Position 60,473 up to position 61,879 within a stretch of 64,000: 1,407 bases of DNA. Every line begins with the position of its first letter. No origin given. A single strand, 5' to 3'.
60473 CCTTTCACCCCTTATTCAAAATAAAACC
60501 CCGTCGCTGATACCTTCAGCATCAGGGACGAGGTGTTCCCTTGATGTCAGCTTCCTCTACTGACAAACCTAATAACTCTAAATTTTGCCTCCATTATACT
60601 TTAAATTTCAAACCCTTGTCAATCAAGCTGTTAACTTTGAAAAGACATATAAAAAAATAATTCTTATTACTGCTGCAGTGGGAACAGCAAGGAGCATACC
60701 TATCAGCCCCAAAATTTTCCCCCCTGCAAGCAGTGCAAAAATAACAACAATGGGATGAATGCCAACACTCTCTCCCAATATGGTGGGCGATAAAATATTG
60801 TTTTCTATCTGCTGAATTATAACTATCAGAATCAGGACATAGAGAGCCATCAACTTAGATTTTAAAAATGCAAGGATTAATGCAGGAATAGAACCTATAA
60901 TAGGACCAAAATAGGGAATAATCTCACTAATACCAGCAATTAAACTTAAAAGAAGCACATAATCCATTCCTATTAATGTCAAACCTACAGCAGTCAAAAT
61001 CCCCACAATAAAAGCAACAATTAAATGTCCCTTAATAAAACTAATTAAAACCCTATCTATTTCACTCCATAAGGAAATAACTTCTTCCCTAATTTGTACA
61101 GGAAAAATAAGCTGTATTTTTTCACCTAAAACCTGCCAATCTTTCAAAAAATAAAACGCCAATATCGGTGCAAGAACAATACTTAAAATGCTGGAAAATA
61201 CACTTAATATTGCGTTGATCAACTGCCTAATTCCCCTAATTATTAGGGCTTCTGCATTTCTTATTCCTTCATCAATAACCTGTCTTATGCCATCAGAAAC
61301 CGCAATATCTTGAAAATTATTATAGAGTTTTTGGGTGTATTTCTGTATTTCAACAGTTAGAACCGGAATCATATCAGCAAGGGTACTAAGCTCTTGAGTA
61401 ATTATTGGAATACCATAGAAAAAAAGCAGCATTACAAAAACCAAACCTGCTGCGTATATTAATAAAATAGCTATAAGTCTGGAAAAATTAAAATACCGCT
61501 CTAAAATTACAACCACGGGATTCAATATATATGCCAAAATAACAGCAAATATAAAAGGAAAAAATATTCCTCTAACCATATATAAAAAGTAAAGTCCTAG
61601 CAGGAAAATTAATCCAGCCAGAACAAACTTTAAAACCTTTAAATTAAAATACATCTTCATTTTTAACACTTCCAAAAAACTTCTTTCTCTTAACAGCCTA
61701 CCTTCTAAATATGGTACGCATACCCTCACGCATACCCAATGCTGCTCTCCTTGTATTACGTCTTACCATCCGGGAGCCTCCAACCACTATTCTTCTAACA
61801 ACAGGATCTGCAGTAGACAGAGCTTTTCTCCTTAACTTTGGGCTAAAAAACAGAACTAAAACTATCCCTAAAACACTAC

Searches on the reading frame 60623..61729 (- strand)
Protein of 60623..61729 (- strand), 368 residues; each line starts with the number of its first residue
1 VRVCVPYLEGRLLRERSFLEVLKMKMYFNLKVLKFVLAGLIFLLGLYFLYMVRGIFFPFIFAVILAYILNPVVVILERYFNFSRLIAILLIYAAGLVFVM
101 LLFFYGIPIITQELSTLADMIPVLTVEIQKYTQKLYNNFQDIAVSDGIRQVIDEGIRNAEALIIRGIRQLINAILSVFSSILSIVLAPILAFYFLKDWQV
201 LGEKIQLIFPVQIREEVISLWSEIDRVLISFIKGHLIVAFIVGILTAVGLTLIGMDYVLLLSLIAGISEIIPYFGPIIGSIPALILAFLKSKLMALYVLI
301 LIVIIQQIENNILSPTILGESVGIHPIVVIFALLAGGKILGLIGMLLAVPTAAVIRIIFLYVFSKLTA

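Call 45: search_protein_families(library=ncbifam, proteins=[window:60623-61729:-], max_evalue=0.001)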
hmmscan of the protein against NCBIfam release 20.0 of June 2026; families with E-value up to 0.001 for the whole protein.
window:60623-61729:- (368 aa): 3 families
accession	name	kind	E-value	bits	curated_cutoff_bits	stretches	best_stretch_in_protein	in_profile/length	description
NF045801.1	efflux_ABUW_0982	equivalog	7.2e-45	153.6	675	1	35-359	10-340/392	chloramphenicol efflux transporter CxpE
TIGR02872.1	spore_ytvI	equivalog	1.4e-41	143.1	198.15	1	40-349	7-326/341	sporulation integral membrane protein YtvI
NF008930.0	PRK12287.1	subfamily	3.5e-18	66.3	318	1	33-358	11-324/344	AI-2E family transporter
